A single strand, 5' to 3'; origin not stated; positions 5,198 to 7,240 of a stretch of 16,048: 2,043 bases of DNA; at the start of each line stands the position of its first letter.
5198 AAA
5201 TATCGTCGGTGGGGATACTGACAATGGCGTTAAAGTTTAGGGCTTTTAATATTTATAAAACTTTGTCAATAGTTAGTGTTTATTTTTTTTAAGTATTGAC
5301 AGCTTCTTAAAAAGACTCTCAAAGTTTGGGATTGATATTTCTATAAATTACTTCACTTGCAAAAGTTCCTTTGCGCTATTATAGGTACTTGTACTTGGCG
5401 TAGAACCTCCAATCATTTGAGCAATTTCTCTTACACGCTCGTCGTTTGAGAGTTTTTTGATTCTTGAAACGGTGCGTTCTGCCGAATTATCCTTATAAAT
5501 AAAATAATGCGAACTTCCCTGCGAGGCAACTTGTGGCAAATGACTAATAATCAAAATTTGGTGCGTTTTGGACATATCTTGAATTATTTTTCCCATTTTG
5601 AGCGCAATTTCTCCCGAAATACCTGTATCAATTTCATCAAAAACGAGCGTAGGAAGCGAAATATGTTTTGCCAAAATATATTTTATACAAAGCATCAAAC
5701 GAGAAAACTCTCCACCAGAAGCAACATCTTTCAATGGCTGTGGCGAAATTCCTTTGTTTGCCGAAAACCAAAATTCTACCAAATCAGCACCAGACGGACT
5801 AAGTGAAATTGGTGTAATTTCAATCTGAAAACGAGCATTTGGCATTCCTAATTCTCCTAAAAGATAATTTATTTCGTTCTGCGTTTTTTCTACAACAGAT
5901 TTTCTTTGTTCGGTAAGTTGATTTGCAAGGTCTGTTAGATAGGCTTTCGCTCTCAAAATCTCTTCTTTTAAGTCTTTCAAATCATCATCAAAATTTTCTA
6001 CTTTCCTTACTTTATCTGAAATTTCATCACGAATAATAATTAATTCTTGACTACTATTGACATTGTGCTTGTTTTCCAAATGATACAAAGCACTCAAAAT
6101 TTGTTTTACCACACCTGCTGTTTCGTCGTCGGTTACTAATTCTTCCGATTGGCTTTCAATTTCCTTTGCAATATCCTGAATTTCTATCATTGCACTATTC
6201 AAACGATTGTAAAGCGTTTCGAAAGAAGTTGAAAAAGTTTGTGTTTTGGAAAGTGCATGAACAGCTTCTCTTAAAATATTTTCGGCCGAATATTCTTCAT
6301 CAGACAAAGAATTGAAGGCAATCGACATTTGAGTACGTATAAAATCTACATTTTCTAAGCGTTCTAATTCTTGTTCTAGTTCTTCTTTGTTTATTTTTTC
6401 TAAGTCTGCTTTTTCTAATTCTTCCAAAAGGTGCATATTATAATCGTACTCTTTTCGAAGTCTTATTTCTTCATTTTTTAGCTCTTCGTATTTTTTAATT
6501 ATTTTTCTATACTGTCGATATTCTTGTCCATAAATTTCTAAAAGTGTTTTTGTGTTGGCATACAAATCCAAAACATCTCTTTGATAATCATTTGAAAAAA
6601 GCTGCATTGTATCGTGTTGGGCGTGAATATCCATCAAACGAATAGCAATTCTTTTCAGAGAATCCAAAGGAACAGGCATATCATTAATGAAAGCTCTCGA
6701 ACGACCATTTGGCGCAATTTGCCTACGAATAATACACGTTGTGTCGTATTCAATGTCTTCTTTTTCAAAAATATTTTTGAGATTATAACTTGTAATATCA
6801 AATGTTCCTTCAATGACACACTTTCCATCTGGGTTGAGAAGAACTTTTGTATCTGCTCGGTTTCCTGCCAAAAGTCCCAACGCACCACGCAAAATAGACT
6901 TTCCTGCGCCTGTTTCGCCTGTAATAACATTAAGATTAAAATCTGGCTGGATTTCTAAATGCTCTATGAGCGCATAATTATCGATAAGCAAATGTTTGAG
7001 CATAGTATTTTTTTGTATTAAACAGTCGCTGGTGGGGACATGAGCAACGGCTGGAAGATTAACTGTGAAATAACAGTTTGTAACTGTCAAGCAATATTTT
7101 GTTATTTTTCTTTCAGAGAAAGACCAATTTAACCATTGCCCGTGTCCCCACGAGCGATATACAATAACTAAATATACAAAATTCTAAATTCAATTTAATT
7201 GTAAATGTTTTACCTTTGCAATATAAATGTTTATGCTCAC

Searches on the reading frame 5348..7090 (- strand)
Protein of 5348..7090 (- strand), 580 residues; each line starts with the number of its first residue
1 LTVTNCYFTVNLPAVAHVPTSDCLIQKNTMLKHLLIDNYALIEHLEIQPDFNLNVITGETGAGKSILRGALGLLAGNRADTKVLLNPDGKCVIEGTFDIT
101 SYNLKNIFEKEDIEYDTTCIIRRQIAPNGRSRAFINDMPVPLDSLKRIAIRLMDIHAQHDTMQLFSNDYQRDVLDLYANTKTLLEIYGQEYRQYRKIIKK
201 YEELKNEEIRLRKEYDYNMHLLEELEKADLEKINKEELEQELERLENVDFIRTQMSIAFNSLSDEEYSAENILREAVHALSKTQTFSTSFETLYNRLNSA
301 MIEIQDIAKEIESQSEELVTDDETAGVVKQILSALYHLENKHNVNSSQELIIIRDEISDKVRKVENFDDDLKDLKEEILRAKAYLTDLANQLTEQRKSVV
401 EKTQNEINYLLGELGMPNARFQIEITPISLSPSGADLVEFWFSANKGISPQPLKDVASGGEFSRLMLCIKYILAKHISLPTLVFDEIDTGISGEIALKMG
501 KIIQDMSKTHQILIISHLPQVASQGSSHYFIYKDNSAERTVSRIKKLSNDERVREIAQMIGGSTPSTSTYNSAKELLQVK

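Call 9: search_protein_families(library=pfam, proteins=[window:5348-7090:-])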
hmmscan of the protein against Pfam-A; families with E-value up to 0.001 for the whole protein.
window:5348-7090:- (580 aa): 2 families
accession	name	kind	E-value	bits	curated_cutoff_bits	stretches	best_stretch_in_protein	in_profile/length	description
PF02463.25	SMC_N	-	3.3e-13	50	40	1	30-535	1-215/220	RecF/RecN/SMC N terminal domain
PF13476.12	AAA_23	-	3.5e-06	28.2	27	1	34-246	2-197/201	AAA domain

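Call 66: search_protein_families(library=ncbifam, proteins=[window:5348-7090:-], max_evalue=0.00001)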
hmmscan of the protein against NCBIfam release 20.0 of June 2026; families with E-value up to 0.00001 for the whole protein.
window:5348-7090:- (580 aa): 3 families
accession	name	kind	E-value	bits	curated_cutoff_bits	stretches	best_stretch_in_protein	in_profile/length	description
TIGR00634.1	recN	equivalog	3.7e-137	458.6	407.85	1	30-578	1-562/563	DNA repair protein RecN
NF008121.0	PRK10869.1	equivalog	1.9e-117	393.1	418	1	30-578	1-552/553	DNA repair protein RecN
NF045780.1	TrlF_fam_ATP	equivalog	4.3e-09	35.7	350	1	35-425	294-703/944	TrlF family AAA-like ATPase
